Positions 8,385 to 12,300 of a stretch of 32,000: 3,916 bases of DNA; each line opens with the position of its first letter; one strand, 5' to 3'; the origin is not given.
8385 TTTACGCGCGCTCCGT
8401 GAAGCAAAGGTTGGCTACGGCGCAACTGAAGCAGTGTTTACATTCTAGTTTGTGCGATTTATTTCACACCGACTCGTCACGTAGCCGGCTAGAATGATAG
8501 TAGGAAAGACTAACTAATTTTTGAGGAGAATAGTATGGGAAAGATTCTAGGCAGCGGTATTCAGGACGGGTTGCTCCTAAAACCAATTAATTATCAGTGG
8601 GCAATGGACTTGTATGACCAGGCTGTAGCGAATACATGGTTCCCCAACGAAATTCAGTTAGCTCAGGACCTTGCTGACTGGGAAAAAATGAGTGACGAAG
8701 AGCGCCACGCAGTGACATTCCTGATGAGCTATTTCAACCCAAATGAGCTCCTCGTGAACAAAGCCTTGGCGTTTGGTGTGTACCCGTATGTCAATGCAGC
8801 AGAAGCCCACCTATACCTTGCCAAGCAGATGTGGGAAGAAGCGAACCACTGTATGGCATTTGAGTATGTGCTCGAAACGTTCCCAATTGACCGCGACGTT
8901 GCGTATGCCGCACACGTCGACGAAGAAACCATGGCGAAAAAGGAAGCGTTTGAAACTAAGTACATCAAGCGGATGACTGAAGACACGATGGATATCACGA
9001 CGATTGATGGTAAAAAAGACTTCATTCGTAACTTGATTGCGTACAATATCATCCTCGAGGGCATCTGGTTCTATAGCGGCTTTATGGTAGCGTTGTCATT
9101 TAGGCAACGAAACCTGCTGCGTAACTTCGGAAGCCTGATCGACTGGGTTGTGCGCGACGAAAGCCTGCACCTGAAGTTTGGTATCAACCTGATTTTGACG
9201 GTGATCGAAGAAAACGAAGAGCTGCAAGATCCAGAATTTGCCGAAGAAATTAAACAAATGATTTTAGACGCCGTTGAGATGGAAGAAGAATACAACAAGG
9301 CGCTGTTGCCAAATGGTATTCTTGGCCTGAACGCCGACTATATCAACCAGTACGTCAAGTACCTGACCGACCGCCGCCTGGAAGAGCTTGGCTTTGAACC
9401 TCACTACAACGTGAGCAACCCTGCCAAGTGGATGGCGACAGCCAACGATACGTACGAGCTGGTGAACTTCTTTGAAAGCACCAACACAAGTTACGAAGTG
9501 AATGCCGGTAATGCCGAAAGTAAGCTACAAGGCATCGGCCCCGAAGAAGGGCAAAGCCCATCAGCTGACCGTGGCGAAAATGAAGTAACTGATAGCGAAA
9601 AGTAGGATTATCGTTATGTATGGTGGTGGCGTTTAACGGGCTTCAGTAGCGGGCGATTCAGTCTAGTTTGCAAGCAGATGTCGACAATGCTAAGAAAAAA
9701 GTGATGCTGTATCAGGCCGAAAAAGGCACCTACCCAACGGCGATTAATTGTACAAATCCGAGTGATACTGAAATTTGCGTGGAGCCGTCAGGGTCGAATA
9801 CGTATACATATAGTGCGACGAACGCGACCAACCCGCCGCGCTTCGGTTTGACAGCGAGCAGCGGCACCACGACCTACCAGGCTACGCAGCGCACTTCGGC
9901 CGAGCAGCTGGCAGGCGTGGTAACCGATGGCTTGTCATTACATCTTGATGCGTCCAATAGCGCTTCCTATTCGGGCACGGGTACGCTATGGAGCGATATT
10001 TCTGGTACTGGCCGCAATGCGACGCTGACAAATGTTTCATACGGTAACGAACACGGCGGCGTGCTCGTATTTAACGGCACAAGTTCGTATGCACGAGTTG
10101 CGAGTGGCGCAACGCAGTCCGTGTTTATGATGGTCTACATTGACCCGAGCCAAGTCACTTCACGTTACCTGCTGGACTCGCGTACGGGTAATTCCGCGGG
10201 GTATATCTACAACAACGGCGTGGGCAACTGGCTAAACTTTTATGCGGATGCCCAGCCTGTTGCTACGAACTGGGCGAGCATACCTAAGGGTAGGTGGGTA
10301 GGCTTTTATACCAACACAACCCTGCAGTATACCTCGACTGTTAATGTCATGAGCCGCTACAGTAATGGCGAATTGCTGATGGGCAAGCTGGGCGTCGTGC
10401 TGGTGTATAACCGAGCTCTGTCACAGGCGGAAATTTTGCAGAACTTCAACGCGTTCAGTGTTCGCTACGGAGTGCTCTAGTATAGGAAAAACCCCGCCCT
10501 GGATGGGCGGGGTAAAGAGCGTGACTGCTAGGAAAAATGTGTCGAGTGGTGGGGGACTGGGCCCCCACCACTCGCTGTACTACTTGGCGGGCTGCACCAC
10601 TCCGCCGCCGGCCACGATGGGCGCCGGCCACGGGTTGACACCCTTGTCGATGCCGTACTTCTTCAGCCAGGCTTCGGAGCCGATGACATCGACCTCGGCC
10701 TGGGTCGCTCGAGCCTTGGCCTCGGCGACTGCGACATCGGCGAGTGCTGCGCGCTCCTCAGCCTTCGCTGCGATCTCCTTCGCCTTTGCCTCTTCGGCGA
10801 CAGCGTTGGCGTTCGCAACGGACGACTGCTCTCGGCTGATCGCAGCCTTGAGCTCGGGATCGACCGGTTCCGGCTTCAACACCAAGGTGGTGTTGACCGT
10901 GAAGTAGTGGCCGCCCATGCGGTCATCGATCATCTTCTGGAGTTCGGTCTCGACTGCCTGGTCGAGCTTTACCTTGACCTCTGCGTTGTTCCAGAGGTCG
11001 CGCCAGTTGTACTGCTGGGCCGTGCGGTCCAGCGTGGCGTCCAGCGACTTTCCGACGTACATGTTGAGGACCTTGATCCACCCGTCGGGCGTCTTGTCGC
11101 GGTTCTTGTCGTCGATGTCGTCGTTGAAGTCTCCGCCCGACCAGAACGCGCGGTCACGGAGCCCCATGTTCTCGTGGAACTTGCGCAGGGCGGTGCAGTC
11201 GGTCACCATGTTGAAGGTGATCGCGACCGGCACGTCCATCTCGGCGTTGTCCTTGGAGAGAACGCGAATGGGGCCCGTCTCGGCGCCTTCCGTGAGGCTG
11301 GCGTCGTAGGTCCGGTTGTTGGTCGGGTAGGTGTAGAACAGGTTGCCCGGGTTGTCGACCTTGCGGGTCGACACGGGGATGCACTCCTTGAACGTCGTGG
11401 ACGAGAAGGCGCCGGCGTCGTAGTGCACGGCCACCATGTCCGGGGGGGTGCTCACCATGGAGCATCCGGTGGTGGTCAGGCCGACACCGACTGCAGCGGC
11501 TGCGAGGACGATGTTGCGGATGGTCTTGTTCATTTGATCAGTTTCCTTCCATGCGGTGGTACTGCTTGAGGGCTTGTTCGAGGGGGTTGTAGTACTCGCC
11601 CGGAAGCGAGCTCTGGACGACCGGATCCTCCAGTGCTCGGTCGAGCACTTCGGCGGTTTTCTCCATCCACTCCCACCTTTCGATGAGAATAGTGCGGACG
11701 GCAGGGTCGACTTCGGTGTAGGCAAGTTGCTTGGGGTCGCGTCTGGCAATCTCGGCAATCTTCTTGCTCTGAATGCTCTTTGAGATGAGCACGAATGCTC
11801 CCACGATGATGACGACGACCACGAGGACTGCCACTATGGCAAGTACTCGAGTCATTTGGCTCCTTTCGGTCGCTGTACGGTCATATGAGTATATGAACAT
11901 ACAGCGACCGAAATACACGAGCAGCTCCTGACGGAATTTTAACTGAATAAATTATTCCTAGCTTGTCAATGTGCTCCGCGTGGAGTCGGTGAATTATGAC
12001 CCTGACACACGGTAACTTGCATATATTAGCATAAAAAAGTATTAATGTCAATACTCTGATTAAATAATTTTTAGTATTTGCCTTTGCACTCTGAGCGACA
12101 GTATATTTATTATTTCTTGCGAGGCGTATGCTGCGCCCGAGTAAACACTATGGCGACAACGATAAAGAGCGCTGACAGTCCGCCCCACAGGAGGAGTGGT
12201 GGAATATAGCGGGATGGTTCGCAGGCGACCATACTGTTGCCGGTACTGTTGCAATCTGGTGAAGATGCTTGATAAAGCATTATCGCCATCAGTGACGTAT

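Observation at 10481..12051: High-G+C two-gene cassette (SPFH lipoprotein + small membrane protein) that looks horizontally acquired, possibly from a high-GC Gram-positive donor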

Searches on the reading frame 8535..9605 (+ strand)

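Call 5: search_protein_families(library=pfam, proteins=[window:8535-9605:+], max_evalue=0.01)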
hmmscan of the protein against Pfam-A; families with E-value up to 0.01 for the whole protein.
window:8535-9605:+ (356 aa): 1 family
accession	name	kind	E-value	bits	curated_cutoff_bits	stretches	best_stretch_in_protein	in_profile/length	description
PF00268.27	Ribonuc_red_sm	-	3.4e-73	246.9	33.6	1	15-296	4-281/281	Ribonucleotide reductase, small chain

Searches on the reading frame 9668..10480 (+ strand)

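Call 5: search_protein_families(library=pfam, proteins=[window:9668-10480:+], max_evalue=0.01)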
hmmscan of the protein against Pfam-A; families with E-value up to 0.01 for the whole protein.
window:9668-10480:+ (270 aa): 0 families

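Call 26: search_protein_families(library=phrogs, proteins=[window:9668-10480:+], max_evalue=0.01)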
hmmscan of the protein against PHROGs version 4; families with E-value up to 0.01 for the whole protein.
window:9668-10480:+ (270 aa): 4 families
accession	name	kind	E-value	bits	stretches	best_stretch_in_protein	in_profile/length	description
phrog_24074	-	unknown function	1.1e-21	77.8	2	83-145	656-720/892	-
phrog_8510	-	head and packaging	3.9e-10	39.1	1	215-269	1294-1348/1348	virion structural protein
phrog_17347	-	unknown function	0.00013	22.8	0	230-262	172-207/312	-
phrog_38104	-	unknown function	0.00056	20.2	1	70-135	72-139/320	-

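Call 28: search_protein_families(library=ncbifam, proteins=[window:9668-10480:+], max_evalue=0.01)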
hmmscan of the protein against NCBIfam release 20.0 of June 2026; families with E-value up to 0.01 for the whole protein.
window:9668-10480:+ (270 aa): 0 families

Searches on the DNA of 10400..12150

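Call 73: search_rna_families(source=window, start=10400, end=12150, threshold=evalue, max_evalue=1)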
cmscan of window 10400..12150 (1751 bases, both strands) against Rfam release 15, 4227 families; matches with E-value up to 1: 4.
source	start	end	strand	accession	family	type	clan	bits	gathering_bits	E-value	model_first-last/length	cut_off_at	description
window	10484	10524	-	RF02837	anti-hemB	Gene; sRNA;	-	23.3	49.5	0.011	1-81/81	no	Burkholderia RNA 7 (anti-hemB)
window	11829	11935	-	RF03235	mir-2543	Gene; miRNA;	-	22.9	70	0.076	1-116/116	no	mir-2543 microRNA precursor family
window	10484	10558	-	RF02278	Betaproteobacteria_toxic_sRNA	Gene; sRNA;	-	19.8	50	0.49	1-64/64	no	Betaproteobacteria toxic small RNA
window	11078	11188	-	RF03018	RT-15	Gene; sRNA;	-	17.4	82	0.23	1-192/192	no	RT-15 RNA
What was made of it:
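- Tried and rejected: Rfam gave only sub-threshold chance matches for the leader and terminators (call 73).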
